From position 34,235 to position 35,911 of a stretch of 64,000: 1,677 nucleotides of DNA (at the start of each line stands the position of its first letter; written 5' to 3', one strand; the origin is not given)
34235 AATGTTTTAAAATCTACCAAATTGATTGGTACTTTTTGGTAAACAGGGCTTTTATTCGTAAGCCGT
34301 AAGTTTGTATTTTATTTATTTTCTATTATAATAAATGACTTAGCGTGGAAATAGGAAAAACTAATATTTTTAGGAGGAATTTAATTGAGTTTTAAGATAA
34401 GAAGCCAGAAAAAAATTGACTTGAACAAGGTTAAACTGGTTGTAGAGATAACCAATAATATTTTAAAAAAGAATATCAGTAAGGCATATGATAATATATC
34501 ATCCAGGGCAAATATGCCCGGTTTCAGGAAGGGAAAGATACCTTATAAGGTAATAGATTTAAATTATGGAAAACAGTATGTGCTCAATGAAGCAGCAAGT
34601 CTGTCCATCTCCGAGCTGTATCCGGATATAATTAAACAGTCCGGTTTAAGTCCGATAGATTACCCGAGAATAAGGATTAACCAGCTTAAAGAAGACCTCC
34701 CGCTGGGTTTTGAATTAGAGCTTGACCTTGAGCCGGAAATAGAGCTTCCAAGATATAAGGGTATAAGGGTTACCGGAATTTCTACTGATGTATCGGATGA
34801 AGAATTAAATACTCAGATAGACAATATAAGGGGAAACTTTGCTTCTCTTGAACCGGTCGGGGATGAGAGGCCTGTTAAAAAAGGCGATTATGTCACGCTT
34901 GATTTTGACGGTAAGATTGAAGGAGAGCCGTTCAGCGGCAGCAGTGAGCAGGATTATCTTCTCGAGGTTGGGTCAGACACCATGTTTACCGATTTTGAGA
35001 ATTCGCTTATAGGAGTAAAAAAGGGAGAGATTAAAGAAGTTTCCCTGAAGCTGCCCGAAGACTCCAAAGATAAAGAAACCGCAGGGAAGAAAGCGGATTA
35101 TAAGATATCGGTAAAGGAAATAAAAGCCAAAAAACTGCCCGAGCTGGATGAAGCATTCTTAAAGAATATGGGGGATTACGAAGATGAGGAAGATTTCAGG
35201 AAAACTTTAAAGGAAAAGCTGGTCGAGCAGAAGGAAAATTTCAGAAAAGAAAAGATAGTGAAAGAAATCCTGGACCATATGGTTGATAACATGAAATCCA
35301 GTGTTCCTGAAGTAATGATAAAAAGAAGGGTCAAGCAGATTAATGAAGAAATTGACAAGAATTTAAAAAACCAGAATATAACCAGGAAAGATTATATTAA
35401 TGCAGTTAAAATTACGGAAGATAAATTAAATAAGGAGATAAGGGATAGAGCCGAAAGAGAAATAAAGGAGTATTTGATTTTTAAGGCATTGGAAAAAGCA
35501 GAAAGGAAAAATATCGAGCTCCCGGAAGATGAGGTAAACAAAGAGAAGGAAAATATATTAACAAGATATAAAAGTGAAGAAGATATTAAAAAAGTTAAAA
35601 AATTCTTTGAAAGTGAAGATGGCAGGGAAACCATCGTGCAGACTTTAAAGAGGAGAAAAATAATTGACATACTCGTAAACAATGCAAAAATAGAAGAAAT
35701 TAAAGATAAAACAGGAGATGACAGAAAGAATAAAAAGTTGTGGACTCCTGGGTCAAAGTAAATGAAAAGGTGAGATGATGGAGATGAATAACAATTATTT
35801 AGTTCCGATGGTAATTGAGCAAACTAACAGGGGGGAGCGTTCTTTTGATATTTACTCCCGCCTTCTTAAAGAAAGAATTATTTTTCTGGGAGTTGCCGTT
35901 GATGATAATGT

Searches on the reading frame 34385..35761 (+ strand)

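Call 67: search_protein_families(library=pfam, proteins=[window:34385-35761:+], max_evalue=0.001)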
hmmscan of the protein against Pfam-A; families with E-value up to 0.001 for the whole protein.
window:34385-35761:+ (458 aa): 3 families
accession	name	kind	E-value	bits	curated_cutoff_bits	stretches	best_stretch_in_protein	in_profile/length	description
PF05697.18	Trigger_N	-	1.7e-34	119.6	22.2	1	7-148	4-144/144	Bacterial trigger factor protein (TF)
PF05698.19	Trigger_C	-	1.1e-20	74.7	22.7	1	269-431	3-161/162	Bacterial trigger factor protein (TF) C-terminus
PF00254.34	FKBP_C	-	2.7e-09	37.7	21.1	1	162-235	3-79/94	FKBP-type peptidyl-prolyl cis-trans isomerase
